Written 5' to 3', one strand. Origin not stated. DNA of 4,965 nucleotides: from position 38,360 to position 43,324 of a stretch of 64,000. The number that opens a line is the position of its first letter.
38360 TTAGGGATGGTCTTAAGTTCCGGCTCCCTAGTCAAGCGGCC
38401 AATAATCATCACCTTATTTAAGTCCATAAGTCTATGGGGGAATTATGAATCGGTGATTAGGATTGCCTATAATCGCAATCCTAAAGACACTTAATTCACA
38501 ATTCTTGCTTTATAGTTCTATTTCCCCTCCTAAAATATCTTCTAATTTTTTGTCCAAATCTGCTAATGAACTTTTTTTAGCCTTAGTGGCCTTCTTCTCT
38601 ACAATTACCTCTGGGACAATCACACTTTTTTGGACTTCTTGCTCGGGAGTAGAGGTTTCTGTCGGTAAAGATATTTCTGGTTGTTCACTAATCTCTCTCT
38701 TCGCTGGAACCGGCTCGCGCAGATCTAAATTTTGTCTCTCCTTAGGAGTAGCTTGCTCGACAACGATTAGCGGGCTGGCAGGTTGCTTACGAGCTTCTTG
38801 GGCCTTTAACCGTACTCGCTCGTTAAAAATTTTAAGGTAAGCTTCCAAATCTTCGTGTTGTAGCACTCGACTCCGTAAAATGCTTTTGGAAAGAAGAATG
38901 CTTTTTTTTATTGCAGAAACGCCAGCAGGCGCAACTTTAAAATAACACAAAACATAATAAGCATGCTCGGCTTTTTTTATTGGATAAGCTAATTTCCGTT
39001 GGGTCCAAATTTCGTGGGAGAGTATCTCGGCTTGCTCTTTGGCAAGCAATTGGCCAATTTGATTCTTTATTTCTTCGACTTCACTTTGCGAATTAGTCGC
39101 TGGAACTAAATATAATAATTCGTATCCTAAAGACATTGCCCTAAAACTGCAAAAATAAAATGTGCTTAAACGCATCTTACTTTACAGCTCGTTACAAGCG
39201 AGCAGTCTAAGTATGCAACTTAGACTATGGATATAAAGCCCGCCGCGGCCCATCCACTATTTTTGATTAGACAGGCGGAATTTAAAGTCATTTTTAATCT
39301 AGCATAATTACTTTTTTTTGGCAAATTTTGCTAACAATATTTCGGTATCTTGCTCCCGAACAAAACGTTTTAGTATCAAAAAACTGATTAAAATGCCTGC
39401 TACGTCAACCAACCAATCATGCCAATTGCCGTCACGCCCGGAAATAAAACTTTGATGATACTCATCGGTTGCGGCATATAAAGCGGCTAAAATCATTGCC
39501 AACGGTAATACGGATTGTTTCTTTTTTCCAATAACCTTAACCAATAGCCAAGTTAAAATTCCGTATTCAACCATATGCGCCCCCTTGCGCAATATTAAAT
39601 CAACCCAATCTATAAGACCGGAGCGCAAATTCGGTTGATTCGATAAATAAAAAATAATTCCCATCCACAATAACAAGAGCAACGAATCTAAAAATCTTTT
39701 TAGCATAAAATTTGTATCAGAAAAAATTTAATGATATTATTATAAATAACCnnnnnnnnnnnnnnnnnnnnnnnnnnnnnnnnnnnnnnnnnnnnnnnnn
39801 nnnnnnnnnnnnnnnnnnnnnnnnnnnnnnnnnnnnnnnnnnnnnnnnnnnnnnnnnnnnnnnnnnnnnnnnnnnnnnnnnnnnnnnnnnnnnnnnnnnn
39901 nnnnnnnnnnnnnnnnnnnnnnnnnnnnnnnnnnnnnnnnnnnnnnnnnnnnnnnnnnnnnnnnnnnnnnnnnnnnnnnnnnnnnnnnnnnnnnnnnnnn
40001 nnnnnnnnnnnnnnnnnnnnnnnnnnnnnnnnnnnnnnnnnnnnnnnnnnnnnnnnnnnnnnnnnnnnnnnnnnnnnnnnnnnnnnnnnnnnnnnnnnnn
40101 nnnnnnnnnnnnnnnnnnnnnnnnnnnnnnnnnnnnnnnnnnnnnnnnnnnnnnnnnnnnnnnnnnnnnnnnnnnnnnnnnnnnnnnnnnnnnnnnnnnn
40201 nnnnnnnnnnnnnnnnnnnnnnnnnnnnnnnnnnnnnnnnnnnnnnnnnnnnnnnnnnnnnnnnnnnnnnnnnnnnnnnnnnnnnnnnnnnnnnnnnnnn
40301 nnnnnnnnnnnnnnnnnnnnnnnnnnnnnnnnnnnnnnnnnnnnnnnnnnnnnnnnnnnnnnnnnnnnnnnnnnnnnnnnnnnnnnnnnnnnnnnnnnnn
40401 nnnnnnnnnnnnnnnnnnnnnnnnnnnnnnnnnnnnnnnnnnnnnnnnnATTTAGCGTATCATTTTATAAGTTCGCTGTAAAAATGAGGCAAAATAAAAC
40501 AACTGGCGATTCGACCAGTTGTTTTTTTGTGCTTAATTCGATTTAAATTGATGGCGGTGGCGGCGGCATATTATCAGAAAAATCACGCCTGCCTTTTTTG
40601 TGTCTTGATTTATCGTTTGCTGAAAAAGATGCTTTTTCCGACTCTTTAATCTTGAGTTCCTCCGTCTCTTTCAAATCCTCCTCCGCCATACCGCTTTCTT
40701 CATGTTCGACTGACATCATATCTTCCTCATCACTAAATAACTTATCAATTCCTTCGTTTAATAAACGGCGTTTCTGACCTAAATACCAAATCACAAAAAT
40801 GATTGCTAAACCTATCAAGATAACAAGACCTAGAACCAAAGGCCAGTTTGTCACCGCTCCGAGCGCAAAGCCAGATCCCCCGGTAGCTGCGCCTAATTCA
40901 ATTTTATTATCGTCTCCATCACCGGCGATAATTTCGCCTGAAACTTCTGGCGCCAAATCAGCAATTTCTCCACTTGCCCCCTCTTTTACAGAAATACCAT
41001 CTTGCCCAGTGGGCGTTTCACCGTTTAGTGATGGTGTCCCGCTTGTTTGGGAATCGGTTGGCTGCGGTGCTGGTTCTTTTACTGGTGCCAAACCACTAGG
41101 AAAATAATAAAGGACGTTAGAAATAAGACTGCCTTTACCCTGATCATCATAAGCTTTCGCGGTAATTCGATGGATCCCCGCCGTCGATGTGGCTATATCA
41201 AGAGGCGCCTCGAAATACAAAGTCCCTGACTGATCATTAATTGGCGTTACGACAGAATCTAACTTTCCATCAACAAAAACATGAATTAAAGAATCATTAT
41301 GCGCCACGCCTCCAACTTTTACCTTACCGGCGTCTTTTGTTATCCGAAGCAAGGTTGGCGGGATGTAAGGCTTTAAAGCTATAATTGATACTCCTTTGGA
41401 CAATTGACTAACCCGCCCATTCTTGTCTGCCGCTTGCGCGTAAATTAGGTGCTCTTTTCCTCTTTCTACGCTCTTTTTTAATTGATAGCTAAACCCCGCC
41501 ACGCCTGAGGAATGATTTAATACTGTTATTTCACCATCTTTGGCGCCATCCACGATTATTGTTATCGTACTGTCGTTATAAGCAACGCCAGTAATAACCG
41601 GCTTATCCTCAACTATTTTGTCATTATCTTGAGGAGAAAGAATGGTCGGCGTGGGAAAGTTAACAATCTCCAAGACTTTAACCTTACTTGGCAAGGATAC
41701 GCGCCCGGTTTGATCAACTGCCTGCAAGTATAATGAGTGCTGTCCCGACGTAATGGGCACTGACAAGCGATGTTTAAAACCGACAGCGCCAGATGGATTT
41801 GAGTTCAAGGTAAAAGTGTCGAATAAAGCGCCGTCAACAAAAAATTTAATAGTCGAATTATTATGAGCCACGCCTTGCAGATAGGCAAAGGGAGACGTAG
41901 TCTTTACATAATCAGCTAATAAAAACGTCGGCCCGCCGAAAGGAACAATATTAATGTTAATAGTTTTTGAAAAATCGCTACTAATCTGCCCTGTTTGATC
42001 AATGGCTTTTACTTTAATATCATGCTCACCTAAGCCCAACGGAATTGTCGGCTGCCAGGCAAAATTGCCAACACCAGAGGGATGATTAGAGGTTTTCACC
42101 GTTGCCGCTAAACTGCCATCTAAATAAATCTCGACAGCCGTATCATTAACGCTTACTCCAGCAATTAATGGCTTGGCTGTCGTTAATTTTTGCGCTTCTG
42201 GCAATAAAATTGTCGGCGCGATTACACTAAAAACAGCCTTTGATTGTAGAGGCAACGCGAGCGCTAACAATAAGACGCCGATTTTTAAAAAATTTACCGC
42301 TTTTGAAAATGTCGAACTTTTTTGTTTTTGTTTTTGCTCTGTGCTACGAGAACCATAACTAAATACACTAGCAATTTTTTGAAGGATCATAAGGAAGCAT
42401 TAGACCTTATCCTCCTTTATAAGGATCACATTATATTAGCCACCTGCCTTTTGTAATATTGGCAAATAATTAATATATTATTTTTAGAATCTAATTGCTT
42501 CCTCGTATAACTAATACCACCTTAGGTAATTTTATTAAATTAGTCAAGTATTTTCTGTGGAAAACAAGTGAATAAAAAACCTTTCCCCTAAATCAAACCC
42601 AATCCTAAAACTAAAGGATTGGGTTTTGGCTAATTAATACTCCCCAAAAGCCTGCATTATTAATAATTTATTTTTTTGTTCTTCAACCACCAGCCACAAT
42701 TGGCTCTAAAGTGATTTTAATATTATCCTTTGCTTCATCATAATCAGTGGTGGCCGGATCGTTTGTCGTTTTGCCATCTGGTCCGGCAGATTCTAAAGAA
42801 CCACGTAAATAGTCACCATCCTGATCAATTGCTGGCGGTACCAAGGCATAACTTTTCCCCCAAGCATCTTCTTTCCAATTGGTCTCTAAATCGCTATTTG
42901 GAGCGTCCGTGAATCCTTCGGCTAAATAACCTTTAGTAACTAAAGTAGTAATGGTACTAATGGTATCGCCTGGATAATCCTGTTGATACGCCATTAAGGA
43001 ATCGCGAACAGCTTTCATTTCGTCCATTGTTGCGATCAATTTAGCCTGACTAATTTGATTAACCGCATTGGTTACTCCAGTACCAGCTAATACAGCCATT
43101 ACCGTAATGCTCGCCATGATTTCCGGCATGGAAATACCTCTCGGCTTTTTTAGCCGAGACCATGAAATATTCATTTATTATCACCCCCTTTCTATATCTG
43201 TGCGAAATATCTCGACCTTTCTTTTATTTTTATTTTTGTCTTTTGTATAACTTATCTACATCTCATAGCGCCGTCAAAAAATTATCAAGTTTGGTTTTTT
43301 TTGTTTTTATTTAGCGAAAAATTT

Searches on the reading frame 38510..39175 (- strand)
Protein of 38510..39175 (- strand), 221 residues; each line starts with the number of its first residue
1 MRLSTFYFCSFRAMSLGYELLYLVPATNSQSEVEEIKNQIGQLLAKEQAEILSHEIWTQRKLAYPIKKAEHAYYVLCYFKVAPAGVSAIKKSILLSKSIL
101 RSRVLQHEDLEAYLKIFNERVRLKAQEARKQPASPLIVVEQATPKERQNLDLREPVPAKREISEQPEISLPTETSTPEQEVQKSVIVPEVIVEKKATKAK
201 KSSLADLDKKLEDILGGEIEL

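Call 22: search_protein_families(library=pfam, proteins=[window:38510-39175:-])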
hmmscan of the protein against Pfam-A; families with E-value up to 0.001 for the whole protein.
window:38510-39175:- (221 aa): 1 family
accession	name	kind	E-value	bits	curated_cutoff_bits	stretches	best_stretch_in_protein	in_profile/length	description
PF01250.22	Ribosomal_S6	-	4.3e-19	68.9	27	1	18-104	2-88/90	Ribosomal protein S6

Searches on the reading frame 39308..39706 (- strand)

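Call 22: search_protein_families(library=pfam, proteins=[window:39308-39706:-])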
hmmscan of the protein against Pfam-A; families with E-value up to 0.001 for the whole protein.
window:39308-39706:- (132 aa): 1 family
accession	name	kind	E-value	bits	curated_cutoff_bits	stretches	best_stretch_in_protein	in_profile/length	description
PF04892.17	VanZ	-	1.9e-15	58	30.1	1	9-113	3-123/126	VanZ like family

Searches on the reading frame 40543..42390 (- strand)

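Call 22: search_protein_families(library=pfam, proteins=[window:40543-42390:-])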
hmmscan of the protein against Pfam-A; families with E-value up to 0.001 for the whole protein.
window:40543-42390:- (615 aa): 3 families
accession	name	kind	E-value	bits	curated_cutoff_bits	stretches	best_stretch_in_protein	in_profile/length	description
PF19077.6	Big_13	-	1.4e-07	32.4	27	0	71-140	26-94/102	Bacterial Ig-like domain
PF17957.7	Big_7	-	2.6e-05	25.2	24.1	0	246-305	1-57/70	Bacterial Ig domain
PF06832.18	BiPBP_C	-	0.00025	21.3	26.8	0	68-138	29-87/90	Penicillin-Binding Protein C-terminus Family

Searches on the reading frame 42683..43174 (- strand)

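Call 22: search_protein_families(library=pfam, proteins=[window:42683-43174:-])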
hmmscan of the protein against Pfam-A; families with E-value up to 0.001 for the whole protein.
window:42683-43174:- (163 aa): 1 family
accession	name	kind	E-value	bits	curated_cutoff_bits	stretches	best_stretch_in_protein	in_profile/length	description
PF08334.16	T2SSG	-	0.00021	21.8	21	1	38-140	3-100/108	Type II secretion system (T2SS), protein G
